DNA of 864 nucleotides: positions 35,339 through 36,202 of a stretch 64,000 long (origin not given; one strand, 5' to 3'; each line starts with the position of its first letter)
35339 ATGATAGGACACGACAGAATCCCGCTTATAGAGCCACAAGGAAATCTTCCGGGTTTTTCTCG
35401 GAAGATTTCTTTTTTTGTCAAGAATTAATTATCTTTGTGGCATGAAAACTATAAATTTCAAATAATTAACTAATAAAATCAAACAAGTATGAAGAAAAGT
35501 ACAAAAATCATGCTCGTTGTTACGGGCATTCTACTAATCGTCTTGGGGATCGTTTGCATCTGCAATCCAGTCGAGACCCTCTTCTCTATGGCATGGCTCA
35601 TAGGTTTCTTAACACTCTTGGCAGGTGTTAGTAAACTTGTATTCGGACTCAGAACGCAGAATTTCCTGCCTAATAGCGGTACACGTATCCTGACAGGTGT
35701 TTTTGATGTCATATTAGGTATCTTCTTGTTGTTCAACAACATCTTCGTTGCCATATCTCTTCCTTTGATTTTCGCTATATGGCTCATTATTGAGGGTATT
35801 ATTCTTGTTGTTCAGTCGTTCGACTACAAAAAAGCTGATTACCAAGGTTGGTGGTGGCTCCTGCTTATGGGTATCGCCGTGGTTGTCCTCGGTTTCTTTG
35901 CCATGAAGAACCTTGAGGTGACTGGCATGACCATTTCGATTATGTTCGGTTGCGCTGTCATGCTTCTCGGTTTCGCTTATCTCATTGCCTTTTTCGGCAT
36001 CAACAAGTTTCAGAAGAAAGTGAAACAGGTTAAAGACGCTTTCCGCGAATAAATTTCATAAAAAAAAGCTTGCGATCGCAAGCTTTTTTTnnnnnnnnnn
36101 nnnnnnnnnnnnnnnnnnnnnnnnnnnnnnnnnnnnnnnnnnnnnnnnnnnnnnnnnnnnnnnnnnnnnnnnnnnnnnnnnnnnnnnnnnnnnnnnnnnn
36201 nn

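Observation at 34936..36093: Abrupt base-composition switch at the rnpB/hdeD locus splits the window into two halves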

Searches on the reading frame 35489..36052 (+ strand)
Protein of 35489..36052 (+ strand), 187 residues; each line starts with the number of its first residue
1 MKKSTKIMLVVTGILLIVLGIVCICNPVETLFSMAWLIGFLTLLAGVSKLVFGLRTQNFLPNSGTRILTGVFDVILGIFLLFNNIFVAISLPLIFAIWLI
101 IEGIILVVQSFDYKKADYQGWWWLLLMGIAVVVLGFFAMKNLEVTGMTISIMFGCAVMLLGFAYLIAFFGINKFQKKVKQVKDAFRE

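Call 8: find_encoding_contigs(protein=window:35489-36052:+, flank=10000, max_places=10)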
Protein window:35489-36052:+ (187 aa): 19 contigs read that carry it; 10 places shown.
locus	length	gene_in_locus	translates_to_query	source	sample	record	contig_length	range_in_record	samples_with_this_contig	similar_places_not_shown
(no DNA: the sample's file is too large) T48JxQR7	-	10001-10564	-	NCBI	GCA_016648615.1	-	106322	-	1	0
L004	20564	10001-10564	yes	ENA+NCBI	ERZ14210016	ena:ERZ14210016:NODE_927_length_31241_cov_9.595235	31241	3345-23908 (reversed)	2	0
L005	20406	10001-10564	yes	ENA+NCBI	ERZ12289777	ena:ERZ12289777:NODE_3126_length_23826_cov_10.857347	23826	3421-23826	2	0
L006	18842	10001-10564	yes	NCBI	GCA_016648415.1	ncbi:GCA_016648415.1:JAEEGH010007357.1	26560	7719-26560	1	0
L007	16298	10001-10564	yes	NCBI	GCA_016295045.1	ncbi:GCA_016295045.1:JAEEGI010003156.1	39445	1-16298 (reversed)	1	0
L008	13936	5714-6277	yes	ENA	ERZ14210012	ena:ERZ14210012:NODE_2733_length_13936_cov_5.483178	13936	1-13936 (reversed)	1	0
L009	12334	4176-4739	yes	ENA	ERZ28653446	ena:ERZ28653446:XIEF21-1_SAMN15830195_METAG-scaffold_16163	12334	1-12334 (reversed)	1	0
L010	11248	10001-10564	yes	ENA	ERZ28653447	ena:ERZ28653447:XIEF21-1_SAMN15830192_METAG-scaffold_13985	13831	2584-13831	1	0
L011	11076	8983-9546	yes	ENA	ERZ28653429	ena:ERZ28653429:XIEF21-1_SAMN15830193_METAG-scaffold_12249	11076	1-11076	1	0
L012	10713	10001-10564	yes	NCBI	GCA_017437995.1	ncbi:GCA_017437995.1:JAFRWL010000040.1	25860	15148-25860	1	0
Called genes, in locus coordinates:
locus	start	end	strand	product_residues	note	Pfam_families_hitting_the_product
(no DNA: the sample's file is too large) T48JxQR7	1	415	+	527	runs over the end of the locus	PF02874:ATP-synt_ab_N, PF00006:ATP-synt_ab, PF00306:ATP-synt_ab_C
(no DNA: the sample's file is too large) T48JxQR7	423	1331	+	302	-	PF00231:ATP-synt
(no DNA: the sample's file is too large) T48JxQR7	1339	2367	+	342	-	PF00710:Asparaginase, PF17763:Asparaginase_C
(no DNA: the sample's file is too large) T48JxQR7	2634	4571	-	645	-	PF02518:HATPase_c, PF00204:DNA_gyraseB, PF01751:Toprim, PF00986:DNA_gyraseB_C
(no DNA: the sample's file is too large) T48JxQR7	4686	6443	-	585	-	-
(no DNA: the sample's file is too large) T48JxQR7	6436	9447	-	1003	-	PF09976:TPR_21 (faint), PF13525:YfiO (faint), PF21545:T7SS_EccA1_N (faint), PF00515:TPR_1 (faint), PF07719:TPR_2 (faint), PF12895:ANAPC3 (faint), PF13174:TPR_6 (faint), PF13181:TPR_8 (faint), +7 more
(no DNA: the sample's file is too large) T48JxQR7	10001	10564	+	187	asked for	PF03729:DUF308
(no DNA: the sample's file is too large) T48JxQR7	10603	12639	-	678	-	PF00122:E1-E2_ATPase, PF00702:Hydrolase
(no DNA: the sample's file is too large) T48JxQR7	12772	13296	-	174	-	PF00583:Acetyltransf_1, PF13673:Acetyltransf_10 (weak), PF13508:Acetyltransf_7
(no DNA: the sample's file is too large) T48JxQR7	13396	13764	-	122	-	PF04342:DMT_6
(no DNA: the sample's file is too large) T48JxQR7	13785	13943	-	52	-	-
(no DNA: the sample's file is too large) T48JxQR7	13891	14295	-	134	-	-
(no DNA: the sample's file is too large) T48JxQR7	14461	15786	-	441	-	PF00328:His_Phos_2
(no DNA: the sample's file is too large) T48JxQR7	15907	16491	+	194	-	PF03734:YkuD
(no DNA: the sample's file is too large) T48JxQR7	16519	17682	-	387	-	PF00465:Fe-ADH, PF13685:Fe-ADH_2 (weak), PF25137:ADH_Fe_C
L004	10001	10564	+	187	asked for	PF03729:DUF308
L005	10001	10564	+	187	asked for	PF03729:DUF308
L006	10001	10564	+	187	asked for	PF03729:DUF308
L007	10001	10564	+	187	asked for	PF03729:DUF308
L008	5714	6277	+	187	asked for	PF03729:DUF308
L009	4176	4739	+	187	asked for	PF03729:DUF308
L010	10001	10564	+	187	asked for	PF03729:DUF308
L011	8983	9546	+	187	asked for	PF03729:DUF308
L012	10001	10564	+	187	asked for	PF03729:DUF308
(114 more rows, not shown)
